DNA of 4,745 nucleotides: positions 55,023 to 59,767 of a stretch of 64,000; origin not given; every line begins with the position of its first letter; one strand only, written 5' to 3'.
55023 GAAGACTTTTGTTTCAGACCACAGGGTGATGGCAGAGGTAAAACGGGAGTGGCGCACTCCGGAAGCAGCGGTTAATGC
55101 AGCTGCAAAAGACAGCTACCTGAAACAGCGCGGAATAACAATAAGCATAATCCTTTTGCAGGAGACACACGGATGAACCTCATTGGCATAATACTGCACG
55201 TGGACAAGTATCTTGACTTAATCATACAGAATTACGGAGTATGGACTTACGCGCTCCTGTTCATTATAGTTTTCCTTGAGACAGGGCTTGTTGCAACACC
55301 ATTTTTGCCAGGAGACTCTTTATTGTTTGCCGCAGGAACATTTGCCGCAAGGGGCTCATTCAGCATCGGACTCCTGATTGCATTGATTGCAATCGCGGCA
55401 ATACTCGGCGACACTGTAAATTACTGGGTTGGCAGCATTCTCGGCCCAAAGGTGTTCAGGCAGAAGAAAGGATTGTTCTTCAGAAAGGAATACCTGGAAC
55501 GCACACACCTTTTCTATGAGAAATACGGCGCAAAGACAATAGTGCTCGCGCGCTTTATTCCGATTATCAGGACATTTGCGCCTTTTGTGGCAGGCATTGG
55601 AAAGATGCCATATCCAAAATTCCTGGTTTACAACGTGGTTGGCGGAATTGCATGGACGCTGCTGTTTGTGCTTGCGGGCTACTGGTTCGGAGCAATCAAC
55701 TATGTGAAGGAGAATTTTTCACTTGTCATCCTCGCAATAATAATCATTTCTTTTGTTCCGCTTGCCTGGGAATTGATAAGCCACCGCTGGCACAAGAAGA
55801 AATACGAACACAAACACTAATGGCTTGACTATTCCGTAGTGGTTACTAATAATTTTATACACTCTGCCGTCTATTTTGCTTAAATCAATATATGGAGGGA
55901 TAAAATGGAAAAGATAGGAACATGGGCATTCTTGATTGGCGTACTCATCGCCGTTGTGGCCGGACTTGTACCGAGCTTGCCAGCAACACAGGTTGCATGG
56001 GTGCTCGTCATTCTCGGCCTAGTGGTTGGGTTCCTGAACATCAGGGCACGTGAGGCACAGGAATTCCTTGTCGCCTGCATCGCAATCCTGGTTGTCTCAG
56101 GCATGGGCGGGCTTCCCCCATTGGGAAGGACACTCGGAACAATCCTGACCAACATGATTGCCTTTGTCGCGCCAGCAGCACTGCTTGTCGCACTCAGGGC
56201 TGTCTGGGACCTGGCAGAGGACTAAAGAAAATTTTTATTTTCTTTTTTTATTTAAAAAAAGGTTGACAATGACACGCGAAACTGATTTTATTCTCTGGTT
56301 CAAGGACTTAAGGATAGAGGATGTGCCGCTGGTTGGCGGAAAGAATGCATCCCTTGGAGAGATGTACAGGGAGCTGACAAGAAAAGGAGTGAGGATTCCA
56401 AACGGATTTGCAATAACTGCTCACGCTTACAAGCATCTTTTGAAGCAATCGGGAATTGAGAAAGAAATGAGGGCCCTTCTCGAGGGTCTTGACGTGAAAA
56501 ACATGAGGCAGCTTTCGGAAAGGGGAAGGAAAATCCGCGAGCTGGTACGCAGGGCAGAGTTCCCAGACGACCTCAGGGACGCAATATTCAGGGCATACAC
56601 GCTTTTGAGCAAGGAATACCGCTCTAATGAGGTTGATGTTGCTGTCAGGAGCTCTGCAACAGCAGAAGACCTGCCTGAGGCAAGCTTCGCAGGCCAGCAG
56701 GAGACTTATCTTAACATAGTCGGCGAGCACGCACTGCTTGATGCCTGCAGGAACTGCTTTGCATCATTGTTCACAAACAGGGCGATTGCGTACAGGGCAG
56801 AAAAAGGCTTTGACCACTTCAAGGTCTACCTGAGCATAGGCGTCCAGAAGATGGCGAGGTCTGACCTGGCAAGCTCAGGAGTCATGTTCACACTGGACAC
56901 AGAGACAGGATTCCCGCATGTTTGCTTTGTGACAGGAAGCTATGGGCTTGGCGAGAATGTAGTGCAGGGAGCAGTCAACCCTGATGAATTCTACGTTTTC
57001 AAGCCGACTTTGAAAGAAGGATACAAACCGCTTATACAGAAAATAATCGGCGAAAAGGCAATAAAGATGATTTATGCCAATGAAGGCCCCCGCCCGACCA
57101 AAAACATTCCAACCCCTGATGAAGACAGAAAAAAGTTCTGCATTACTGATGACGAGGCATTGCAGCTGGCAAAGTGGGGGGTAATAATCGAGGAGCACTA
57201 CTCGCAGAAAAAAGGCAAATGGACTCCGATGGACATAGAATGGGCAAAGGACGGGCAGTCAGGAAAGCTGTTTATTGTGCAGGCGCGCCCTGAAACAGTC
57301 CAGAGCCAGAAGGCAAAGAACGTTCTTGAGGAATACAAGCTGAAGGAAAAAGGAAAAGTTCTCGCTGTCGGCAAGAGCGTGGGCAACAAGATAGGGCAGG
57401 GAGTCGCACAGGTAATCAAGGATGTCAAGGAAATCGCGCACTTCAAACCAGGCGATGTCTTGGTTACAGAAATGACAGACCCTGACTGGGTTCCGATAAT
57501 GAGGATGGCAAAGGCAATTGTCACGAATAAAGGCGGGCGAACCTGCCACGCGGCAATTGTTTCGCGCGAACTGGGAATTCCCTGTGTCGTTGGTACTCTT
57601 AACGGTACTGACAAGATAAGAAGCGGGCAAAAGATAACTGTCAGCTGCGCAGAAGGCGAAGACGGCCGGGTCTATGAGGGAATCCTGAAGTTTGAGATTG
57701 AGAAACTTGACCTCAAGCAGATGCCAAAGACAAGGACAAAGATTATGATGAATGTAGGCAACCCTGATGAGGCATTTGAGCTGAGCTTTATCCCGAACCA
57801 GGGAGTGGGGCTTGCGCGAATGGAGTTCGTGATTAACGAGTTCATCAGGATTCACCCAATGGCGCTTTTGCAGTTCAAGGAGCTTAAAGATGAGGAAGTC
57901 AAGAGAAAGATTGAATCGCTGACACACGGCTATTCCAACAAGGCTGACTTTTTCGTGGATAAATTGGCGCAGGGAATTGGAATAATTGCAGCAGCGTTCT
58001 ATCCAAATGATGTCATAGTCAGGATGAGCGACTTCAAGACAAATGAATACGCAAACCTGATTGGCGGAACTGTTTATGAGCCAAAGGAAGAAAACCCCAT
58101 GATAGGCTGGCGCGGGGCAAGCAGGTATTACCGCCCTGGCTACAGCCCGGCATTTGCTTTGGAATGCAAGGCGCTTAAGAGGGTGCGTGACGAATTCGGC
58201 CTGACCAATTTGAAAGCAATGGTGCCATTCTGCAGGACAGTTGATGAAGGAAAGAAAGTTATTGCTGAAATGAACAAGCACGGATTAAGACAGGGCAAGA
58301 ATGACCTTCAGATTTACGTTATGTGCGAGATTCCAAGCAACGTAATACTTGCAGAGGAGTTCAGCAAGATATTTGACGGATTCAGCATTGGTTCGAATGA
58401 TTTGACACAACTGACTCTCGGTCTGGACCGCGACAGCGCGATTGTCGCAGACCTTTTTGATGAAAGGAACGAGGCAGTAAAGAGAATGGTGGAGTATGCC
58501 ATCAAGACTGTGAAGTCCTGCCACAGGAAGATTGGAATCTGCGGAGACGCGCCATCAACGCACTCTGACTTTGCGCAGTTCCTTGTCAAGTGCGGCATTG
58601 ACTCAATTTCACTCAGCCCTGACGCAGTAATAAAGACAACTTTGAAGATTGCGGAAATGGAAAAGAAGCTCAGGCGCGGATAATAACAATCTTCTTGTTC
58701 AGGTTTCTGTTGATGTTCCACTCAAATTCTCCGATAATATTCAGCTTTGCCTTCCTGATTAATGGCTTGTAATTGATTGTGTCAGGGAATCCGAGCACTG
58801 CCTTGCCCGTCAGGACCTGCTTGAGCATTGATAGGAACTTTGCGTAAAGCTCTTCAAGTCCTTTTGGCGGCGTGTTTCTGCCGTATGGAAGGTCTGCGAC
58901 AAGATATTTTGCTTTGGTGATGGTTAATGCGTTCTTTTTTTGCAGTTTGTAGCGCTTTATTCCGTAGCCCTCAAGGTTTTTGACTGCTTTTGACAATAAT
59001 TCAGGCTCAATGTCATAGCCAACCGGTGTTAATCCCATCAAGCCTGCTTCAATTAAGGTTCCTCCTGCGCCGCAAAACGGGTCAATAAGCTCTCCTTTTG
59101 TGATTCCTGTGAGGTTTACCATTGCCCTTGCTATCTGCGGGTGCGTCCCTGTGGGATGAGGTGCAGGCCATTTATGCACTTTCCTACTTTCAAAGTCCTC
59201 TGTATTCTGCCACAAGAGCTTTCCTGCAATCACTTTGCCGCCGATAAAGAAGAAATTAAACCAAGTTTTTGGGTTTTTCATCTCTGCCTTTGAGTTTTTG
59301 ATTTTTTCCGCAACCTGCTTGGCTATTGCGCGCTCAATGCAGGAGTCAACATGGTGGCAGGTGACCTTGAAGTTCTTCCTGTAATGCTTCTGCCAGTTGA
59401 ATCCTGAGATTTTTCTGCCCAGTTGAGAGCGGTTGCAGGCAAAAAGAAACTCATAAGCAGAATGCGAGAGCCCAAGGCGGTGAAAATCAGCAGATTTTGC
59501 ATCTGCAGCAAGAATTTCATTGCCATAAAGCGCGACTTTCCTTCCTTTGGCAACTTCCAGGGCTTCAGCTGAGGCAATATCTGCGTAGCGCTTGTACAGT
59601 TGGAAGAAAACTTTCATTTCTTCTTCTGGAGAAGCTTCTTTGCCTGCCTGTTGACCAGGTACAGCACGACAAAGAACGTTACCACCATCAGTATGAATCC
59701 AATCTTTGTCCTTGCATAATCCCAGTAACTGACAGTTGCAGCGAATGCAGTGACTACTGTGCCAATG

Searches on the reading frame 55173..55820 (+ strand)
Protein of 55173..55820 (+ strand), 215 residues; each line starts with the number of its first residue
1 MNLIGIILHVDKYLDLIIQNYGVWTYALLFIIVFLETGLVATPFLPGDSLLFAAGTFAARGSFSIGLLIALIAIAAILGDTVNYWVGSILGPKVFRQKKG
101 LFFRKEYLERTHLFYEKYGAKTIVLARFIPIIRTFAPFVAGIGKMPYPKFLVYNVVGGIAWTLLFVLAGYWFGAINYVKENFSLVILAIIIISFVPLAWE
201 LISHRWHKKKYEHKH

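Call 16: search_protein_families(library=pfam, proteins=[window:55173-55820:+], max_evalue=0.001)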
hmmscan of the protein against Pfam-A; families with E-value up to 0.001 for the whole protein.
window:55173-55820:+ (215 aa): 1 family
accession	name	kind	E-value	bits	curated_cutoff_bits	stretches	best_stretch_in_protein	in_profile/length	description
PF09335.16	VTT_dom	-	7e-22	78.6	33.9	1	45-170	1-122/123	VTT domain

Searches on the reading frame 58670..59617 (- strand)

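Call 16: search_protein_families(library=pfam, proteins=[window:58670-59617:-], max_evalue=0.001)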
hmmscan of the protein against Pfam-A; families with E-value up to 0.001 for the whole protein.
window:58670-59617:- (315 aa): 4 families
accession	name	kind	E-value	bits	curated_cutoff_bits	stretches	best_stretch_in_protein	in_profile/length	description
PF01170.24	UPF0020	-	3.8e-23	82.7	22.3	1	153-302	7-191/197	RMKL-like, methyltransferase domain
PF01555.25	N6_N4_Mtase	-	7.7e-06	26.4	26.7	1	120-212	144-220/221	DNA methylase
PF13847.12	Methyltransf_31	-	4.6e-05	23.6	27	1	176-236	6-69/145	Methyltransferase domain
PF09445.16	Methyltransf_15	-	0.00018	21.6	22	1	177-222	4-49/165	RNA cap guanine-N2 methyltransferase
